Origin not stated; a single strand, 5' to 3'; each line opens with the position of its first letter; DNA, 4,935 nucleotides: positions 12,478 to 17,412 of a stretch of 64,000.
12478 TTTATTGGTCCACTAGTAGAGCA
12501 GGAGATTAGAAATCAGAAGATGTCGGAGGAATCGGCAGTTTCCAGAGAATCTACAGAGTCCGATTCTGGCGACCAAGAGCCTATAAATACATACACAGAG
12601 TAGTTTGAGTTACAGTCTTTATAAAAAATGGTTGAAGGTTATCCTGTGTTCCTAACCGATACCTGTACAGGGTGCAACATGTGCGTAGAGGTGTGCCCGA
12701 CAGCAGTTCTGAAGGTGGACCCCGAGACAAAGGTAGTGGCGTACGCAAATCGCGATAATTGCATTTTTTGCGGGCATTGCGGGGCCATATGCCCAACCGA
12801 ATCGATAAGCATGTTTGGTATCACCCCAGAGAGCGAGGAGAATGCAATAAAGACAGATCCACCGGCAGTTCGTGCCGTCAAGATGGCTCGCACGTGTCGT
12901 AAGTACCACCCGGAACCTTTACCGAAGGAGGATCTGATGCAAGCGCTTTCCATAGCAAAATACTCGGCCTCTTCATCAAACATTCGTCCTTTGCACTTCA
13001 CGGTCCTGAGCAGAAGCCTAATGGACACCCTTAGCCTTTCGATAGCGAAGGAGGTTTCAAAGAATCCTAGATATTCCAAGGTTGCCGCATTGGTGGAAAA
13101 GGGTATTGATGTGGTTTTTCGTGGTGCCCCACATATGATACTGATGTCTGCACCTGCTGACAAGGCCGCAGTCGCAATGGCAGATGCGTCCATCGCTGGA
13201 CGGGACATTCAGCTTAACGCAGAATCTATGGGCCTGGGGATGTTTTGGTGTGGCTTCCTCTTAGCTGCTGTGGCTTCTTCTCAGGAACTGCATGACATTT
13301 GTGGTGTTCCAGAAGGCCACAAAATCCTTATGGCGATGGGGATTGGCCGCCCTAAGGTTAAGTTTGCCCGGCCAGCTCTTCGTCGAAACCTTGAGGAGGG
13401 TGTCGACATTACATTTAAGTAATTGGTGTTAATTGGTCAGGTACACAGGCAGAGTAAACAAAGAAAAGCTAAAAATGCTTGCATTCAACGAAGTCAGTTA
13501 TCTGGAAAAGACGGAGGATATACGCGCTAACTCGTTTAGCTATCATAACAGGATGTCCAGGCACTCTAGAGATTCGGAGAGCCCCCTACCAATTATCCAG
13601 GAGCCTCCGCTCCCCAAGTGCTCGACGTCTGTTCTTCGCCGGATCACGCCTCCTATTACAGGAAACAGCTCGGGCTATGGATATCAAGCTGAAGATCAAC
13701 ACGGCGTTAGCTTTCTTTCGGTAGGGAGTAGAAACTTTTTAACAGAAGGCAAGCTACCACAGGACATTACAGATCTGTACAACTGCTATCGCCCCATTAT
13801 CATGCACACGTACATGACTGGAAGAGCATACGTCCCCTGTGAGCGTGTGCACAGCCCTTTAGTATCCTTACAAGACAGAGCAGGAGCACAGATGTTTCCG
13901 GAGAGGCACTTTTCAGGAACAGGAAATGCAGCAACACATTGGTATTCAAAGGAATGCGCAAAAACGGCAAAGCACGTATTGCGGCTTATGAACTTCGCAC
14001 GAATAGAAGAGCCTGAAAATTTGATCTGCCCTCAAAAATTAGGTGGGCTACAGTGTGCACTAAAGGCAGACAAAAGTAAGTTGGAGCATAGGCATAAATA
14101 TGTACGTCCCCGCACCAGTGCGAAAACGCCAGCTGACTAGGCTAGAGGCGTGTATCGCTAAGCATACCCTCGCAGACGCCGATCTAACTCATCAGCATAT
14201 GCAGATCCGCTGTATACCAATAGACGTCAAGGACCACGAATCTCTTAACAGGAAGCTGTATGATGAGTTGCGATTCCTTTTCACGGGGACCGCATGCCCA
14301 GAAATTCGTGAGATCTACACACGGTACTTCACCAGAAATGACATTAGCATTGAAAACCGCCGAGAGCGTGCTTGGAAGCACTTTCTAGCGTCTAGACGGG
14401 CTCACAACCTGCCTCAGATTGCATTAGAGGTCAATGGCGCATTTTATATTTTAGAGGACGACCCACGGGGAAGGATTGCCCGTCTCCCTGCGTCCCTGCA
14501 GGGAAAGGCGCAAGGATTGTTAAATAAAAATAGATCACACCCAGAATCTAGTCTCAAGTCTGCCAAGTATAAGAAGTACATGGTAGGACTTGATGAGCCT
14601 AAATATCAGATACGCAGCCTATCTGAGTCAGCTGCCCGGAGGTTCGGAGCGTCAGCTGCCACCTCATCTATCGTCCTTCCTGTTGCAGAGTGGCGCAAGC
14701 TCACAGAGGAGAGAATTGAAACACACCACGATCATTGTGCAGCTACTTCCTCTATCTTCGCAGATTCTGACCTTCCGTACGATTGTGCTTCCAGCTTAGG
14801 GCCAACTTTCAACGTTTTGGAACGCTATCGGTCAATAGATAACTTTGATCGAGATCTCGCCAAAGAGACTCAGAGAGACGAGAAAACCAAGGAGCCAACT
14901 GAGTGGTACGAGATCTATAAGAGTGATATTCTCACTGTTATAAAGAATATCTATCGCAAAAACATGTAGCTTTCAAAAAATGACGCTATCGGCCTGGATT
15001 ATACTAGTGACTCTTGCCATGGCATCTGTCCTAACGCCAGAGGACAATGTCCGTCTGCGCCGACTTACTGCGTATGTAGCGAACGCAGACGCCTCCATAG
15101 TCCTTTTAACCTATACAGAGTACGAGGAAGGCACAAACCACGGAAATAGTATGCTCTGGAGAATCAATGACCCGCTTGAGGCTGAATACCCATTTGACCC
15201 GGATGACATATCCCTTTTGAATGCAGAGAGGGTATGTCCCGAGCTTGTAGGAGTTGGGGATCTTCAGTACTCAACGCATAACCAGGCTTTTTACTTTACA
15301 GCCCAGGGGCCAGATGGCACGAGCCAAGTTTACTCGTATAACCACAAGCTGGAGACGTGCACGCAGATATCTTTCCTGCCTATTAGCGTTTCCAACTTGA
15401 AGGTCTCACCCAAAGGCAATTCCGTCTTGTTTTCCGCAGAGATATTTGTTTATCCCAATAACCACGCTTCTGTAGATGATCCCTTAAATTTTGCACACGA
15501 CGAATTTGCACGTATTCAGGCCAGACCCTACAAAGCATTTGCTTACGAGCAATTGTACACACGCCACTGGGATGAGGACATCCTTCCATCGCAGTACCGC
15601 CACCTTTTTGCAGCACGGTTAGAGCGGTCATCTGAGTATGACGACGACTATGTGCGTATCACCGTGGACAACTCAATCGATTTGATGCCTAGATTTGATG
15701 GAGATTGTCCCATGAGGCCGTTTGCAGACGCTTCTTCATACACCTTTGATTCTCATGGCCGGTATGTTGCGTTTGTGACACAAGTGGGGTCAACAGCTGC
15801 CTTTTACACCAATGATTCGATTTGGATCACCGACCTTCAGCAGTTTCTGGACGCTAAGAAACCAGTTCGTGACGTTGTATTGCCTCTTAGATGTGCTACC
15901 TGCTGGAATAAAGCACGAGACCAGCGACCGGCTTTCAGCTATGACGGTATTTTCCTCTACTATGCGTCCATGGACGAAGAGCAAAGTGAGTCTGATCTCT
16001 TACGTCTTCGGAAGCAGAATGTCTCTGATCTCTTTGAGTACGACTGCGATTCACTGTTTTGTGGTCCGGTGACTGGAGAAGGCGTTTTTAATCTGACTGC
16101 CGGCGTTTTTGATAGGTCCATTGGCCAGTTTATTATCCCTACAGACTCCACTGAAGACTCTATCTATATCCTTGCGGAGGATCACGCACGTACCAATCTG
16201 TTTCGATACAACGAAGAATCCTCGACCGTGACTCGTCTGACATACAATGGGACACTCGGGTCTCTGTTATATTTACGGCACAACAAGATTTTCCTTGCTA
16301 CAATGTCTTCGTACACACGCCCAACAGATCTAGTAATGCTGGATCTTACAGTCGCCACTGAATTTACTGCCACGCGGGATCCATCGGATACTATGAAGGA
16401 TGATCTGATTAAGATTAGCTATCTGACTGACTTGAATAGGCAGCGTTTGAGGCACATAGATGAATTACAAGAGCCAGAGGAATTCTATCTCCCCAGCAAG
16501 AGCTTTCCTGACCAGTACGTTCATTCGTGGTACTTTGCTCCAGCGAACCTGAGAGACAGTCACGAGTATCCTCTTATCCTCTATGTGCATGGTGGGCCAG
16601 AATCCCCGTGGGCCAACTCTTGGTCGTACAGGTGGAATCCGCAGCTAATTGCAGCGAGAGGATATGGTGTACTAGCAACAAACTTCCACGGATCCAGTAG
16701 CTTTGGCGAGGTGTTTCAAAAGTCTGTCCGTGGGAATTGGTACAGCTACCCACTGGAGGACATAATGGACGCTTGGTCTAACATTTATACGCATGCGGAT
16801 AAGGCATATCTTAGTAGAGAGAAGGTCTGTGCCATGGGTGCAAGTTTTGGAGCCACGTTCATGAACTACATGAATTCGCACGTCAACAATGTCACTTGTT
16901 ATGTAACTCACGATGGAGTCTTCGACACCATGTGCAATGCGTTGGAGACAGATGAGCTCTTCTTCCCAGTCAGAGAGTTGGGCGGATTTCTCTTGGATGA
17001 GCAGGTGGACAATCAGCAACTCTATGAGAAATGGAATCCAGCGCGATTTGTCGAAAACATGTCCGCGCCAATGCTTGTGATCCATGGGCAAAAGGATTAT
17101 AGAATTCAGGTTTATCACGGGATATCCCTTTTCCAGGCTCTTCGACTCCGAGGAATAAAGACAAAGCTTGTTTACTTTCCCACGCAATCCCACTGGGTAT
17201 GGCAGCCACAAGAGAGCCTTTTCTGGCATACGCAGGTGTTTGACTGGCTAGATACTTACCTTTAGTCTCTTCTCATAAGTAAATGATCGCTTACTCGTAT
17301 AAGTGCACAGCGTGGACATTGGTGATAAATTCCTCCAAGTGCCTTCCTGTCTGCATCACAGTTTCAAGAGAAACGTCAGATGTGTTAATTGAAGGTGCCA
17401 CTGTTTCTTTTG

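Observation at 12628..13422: Ferredoxin-nitroreductase fusion gene (candidate nitro-drug activating enzyme, likely bacterial-origin)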

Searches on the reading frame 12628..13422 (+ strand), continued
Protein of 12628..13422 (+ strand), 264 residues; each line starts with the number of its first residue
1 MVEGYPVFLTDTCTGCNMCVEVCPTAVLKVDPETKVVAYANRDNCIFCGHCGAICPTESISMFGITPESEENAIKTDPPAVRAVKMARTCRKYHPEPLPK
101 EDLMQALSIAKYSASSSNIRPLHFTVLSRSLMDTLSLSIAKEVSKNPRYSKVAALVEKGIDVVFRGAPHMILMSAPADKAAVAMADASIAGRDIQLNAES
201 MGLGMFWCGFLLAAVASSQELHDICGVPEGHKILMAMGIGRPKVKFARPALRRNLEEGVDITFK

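Call 56: find_encoding_contigs(protein=window:12628-13422:+, flank=10000, max_places=6)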
Protein window:12628-13422:+ (264 aa): 23 contigs read that carry it; 4 places shown.
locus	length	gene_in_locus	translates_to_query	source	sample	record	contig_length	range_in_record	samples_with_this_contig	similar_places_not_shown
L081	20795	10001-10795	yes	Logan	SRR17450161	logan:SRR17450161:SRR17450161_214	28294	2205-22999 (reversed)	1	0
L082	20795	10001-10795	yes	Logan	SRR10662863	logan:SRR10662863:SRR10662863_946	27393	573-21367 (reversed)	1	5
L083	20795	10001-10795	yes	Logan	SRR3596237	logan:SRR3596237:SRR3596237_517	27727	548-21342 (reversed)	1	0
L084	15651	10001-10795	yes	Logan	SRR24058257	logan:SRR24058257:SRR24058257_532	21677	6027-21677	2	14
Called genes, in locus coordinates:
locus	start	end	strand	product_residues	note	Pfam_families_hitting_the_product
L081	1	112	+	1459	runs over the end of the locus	-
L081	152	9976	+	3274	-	PF12624:VPS13_N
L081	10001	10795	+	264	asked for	PF00037:Fer4 (weak), PF12797:Fer4_2 (faint), PF12837:Fer4_6 (weak), PF13237:Fer4_10, PF14697:Fer4_21 (faint), PF12838:Fer4_7, PF13187:Fer4_9, PF00881:Nitroreductase, +1 more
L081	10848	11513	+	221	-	-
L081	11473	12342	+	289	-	-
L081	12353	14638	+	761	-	PF20434:BD-FAE, PF00326:Peptidase_S9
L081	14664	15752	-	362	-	-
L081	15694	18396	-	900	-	PF02171:Piwi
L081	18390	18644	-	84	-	-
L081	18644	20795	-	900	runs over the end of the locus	PF24161:CCDC39 (faint), PF13166:AAA_13 (weak), PF21771:CFAP58_CC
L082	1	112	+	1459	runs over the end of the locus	-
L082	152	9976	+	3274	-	PF12624:VPS13_N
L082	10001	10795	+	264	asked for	PF00037:Fer4 (weak), PF12797:Fer4_2 (faint), PF12837:Fer4_6 (weak), PF13237:Fer4_10, PF14697:Fer4_21 (faint), PF12838:Fer4_7, PF13187:Fer4_9, PF00881:Nitroreductase, +1 more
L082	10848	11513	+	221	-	-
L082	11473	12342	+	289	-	-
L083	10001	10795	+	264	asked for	PF00037:Fer4 (weak), PF12797:Fer4_2 (faint), PF12837:Fer4_6 (weak), PF13237:Fer4_10, PF14697:Fer4_21 (faint), PF12838:Fer4_7, PF13187:Fer4_9, PF00881:Nitroreductase, +1 more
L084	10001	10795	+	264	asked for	PF00037:Fer4 (weak), PF12797:Fer4_2 (faint), PF12837:Fer4_6 (weak), PF13237:Fer4_10, PF14697:Fer4_21 (faint), PF12838:Fer4_7, PF13187:Fer4_9, PF00881:Nitroreductase, +1 more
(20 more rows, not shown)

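Call 58: find_encoding_contigs(protein=P0002, flank=10000, max_places=2)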
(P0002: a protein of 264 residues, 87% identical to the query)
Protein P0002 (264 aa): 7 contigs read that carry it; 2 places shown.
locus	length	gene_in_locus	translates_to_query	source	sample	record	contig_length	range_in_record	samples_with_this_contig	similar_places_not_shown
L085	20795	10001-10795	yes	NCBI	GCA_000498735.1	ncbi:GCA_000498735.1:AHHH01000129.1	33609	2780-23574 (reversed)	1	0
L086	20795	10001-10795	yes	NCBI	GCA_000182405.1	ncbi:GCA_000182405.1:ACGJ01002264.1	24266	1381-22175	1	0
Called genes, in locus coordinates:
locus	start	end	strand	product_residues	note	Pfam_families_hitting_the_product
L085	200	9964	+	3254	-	PF12624:VPS13_N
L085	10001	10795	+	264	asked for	PF00037:Fer4 (weak), PF12797:Fer4_2 (faint), PF12837:Fer4_6 (faint), PF13237:Fer4_10, PF14697:Fer4_21 (faint), PF12838:Fer4_7, PF13187:Fer4_9, PF00881:Nitroreductase, +1 more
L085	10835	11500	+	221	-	-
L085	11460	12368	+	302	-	-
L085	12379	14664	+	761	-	PF20434:BD-FAE (weak), PF00326:Peptidase_S9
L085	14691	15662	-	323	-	-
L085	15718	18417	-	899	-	PF02171:Piwi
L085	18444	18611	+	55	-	-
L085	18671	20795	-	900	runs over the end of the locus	PF13166:AAA_13 (weak), PF21771:CFAP58_CC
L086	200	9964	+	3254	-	-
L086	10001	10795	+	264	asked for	PF00037:Fer4 (weak), PF12797:Fer4_2 (faint), PF12837:Fer4_6 (faint), PF13237:Fer4_10, PF14697:Fer4_21 (faint), PF12838:Fer4_7, PF13187:Fer4_9, PF00881:Nitroreductase, +1 more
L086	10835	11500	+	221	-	-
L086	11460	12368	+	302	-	-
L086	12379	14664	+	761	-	PF20434:BD-FAE (weak), PF00326:Peptidase_S9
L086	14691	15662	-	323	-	-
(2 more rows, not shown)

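Call 66: search_protein_families(library=pfam, alignment_id=A3, max_evalue=0.00001)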
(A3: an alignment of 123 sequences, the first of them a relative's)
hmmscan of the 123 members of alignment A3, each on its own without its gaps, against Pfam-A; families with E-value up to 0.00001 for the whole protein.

A. member 1, L001:1026-2102:+ (359 aa): 2 families
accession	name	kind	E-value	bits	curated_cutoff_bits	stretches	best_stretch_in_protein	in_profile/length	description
PF21212.3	Dimerisation2-like_dom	-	6.5e-12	46.1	27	1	27-94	3-72/72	Dimerisation2-like domain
PF00891.24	Methyltransf_2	-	4.3e-09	36.5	22.3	1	189-337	64-208/210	O-methyltransferase domain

B. families by the number of members that match (of 123 scanned): 171 families (the first 25 are shown)
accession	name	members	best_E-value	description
PF12831.13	FAD_oxidored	3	1.1e-76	FAD dependent oxidoreductase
PF00270.35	DEAD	3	2e-51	DEAD/DEAH box helicase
PF13604.12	AAA_30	3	3.3e-43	AAA domain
PF00271.37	Helicase_C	3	1.2e-34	Helicase conserved C-terminal domain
PF01926.29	MMR_HSR1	3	2.9e-22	50S ribosome-binding GTPase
PF04851.21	ResIII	3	1.4e-08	Type III restriction enzyme, res subunit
PF00448.28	SRP54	2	1.3e-76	SRP54-type protein, GTPase domain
PF00484.24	Pro_CA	2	8.7e-49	Carbonic anhydrase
PF13245.12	AAA_19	2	2.2e-47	AAA domain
PF00015.26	MCPsignal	2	1.2e-37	Methyl-accepting chemotaxis protein (MCP) signalling domain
PF02881.24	SRP54_N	2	9e-25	SRP54-type protein, helical bundle domain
PF12833.13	HTH_18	2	6.2e-22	Helix-turn-helix domain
PF01368.27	DHH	2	7.5e-21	DHH family, N-terminal domain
PF00571.33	CBS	2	3.1e-14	CBS domain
PF09369.15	MZB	2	1.6e-13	MrfA Zn-binding domain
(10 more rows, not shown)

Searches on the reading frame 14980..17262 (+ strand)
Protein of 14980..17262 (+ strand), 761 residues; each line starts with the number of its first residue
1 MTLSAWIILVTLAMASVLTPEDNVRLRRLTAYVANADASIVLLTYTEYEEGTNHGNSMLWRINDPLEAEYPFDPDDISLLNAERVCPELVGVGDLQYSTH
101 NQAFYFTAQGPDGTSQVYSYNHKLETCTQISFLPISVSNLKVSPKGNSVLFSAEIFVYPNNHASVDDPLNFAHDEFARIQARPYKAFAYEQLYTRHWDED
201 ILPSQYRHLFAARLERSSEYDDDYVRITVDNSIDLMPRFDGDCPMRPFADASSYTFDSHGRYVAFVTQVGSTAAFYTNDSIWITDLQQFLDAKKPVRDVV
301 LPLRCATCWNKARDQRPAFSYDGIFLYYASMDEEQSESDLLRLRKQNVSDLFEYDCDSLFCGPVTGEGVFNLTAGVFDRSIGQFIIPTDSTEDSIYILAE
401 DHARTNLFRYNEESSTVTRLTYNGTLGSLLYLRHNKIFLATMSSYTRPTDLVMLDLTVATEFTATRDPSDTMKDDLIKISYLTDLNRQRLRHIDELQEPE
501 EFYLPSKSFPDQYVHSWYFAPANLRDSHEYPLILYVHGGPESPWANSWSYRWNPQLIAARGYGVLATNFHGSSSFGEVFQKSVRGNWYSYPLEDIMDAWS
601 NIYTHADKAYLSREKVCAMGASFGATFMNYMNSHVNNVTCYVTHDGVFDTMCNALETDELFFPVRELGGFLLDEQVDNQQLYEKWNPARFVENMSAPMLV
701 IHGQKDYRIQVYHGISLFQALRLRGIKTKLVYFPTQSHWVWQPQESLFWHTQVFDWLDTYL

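Call 12: search_protein_families(library=pfam, proteins=[window:14980-17262:+], max_evalue=0.001)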
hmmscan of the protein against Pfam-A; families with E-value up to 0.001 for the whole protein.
window:14980-17262:+ (761 aa): 3 families
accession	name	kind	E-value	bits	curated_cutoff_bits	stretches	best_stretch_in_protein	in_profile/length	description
PF00326.27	Peptidase_S9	-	1.1e-38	133.3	22.6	1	548-761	1-210/213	Prolyl oligopeptidase family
PF20434.5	BD-FAE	-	2.4e-10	40.7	26.8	1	526-721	9-215/215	BD-FAE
PF02129.25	Peptidase_S15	-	0.00027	21.2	23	0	676-732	200-255/262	X-Pro dipeptidyl-peptidase (S15 family)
